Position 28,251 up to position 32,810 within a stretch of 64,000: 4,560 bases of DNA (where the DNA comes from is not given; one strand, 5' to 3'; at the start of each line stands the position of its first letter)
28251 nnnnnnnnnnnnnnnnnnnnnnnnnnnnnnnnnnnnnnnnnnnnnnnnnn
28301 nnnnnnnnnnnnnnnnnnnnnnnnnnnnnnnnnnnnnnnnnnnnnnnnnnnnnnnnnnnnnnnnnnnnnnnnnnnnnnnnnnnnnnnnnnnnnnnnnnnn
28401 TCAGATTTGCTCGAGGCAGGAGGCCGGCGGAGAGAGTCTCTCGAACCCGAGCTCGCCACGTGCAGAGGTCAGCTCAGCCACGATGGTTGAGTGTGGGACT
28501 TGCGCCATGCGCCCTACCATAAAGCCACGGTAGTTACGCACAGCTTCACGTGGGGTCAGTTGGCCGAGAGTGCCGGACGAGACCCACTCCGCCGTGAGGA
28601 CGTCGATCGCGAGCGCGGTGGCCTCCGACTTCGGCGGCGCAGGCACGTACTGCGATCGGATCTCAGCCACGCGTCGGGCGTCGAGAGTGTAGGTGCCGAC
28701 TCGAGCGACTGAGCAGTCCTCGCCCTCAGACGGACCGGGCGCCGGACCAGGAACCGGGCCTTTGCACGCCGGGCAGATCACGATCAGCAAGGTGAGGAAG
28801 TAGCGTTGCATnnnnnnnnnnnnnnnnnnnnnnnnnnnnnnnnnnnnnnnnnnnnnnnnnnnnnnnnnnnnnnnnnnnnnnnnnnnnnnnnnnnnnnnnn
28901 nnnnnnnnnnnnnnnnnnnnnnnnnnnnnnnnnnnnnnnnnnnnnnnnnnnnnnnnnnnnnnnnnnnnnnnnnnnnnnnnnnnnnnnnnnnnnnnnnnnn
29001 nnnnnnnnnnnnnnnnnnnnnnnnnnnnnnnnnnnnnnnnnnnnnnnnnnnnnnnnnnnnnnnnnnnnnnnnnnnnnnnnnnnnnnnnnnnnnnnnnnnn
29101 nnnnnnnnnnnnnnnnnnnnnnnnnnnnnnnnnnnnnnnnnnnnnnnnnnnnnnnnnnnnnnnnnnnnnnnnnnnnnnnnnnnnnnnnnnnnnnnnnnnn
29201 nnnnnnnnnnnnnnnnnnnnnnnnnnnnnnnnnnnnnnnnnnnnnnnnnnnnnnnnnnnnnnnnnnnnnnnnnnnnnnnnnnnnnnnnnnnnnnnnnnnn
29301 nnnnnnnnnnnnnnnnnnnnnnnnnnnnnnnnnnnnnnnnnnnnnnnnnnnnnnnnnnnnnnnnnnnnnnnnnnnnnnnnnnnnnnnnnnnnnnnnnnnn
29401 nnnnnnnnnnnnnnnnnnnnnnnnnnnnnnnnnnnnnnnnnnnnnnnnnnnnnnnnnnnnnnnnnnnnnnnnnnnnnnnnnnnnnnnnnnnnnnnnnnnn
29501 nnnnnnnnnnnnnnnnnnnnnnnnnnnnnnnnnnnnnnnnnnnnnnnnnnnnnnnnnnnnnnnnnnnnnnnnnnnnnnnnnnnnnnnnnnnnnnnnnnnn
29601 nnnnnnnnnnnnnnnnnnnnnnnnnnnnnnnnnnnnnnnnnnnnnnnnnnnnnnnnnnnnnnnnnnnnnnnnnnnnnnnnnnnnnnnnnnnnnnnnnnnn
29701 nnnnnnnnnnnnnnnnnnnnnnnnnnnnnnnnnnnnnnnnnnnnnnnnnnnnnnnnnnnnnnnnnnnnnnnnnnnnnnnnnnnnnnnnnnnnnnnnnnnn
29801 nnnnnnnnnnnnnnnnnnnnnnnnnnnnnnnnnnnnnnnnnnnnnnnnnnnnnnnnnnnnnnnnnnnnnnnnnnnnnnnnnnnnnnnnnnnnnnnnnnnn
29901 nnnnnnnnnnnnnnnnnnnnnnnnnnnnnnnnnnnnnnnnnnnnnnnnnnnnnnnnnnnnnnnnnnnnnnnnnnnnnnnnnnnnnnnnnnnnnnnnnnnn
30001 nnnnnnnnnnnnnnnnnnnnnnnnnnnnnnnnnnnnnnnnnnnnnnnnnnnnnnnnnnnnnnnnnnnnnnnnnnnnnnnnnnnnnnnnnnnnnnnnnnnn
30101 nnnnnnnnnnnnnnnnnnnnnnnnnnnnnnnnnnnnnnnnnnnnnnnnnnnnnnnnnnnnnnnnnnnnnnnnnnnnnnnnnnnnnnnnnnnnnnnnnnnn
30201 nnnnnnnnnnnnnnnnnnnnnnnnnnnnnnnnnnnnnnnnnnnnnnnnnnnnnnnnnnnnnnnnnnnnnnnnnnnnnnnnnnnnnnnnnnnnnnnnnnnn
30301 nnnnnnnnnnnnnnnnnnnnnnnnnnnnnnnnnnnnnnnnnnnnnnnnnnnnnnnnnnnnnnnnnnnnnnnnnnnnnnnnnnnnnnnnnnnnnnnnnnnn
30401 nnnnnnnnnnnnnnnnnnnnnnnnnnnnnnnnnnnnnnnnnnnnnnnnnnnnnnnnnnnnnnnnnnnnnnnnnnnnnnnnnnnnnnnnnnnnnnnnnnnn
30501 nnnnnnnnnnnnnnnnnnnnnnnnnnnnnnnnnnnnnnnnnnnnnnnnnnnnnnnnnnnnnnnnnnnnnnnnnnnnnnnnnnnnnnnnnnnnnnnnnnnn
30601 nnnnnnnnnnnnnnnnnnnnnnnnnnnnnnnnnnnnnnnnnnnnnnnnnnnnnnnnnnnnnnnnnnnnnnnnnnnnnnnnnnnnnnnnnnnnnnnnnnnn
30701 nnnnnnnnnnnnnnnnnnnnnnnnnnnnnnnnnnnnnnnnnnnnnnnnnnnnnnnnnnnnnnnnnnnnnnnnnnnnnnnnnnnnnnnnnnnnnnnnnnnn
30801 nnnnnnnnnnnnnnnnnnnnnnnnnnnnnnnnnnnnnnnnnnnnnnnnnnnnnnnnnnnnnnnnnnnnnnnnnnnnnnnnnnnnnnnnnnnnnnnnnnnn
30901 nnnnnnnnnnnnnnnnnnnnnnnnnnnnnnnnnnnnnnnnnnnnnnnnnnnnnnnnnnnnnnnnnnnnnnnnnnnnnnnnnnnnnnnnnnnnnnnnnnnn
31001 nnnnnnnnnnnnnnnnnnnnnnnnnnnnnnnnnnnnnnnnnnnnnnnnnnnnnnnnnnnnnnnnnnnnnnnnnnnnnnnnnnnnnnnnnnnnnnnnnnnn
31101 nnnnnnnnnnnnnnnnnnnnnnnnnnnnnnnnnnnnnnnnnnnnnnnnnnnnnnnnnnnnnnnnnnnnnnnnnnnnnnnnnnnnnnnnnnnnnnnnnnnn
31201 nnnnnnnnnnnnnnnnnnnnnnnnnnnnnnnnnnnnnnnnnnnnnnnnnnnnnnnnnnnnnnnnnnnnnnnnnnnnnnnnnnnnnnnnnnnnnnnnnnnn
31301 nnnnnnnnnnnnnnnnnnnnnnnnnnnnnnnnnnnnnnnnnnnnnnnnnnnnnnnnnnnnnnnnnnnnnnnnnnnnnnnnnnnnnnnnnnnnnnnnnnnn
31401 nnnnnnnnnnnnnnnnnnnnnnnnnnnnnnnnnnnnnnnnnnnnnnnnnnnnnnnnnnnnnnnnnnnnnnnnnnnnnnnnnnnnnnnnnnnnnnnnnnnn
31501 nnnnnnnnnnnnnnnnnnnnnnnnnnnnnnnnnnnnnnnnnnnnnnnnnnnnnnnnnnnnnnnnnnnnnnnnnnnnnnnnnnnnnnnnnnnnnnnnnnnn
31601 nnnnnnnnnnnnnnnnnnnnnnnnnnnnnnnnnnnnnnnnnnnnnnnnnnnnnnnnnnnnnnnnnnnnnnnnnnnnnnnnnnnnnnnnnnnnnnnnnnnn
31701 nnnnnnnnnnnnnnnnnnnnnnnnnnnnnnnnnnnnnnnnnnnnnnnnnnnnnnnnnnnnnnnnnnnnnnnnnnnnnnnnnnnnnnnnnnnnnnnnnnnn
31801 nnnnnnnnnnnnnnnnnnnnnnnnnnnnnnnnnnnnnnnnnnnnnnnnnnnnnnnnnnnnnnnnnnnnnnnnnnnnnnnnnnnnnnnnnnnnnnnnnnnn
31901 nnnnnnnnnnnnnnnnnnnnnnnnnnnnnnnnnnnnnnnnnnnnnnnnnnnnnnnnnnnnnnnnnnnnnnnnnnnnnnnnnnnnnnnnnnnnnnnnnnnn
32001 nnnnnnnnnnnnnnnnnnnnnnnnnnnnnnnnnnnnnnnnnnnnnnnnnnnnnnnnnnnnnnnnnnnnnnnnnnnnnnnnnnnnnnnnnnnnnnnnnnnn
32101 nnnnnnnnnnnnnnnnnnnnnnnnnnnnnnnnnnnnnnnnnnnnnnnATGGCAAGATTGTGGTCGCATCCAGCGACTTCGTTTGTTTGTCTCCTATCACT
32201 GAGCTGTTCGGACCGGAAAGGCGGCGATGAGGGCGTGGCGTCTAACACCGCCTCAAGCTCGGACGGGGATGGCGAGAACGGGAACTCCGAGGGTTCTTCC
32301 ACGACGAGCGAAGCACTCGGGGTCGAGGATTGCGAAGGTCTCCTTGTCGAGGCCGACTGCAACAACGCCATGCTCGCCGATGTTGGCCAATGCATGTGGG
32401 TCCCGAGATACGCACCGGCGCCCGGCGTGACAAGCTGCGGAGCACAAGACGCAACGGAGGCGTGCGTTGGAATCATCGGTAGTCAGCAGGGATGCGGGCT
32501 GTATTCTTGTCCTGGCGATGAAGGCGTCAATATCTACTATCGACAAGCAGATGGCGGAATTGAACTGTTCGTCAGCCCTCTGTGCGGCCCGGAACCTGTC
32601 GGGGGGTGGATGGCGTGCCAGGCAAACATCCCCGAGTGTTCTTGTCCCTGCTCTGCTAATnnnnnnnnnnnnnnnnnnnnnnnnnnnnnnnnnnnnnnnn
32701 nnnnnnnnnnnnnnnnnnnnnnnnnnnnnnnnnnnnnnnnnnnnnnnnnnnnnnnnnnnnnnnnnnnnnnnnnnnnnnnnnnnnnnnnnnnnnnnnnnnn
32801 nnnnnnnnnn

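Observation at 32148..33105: Tandem pair of Cys-rich lipoproteins (family B) with an about 14-Cys module, the second with a perfect AGGAGG RBS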

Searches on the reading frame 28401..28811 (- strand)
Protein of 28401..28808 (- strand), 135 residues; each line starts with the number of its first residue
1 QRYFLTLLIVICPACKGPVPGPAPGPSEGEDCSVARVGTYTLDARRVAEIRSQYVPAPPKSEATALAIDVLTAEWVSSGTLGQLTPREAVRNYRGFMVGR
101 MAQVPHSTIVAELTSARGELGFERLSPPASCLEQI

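Call 45: search_protein_families(library=pfam, proteins=[window:28401-28808:-], max_evalue=0.01)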
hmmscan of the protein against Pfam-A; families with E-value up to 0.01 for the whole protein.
window:28401-28808:- (135 aa): 0 families

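Call 67: search_protein_families(library=ncbifam, proteins=[window:28401-28808:-], max_evalue=0.01)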
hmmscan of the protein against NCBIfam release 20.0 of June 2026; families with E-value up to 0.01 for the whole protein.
window:28401-28808:- (135 aa): 0 families

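Call 78: search_protein_families(library=pfam, proteins=[window:28401-28808:-], max_evalue=5)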
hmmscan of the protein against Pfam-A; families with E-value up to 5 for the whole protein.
window:28401-28808:- (135 aa): 1 family
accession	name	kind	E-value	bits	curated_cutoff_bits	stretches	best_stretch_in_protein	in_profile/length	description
PF03966.22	Trm112p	-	0.039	14.3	22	1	5-49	3-18/40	Trm112p-like protein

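Call 87: predict_structure(protein=window:28404-28811:-)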
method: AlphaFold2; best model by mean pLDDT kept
length: 136 residues; sequences in the alignment: 1
mean_pLDDT: 48.1   pTM: 0.34
mean pLDDT of the five models: 48.1, 44.4, 40.8, 40.0, 36.5
residues with pLDDT >= 90: 0; 70-90: 0; 50-70: 72; < 50: 64
segments of 3 or more residues with pLDDT < 50: 12-31, 55-58, 75-85, 87-89, 121-123, 125-136
pLDDT, mean of each block of 10 residues (from residue 1): 50 45 41 49 57 49 53 43 45 52 53 54 44 31
secondary structure, 60 per line:
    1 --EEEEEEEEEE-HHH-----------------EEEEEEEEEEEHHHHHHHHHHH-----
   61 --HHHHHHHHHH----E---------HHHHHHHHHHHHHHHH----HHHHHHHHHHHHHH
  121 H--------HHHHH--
elements in order: E3-12 E34-44 H45-55 H63-72 H87-102 H107-121 H130-134

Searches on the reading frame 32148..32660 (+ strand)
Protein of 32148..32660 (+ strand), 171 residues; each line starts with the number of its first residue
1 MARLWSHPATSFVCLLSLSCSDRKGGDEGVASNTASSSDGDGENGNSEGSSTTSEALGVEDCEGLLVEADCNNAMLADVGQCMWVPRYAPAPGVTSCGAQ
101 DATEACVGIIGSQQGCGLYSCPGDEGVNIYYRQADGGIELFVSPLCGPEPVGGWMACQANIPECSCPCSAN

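Call 9: search_protein_families(library=pfam, proteins=[window:32148-32660:+], max_evalue=10)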
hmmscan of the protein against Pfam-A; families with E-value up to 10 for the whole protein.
window:32148-32660:+ (171 aa): 1 family
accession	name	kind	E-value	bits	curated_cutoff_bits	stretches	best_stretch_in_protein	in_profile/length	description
PF09533.15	DUF2380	-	0.36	10.7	26.3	1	96-149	6-59/187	Predicted lipoprotein of unknown function (DUF2380)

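Call 10: search_protein_families(library=ncbifam, proteins=[window:32148-32660:+], max_evalue=10)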
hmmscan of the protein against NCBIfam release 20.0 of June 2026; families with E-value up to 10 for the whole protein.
window:32148-32660:+ (171 aa): 0 families
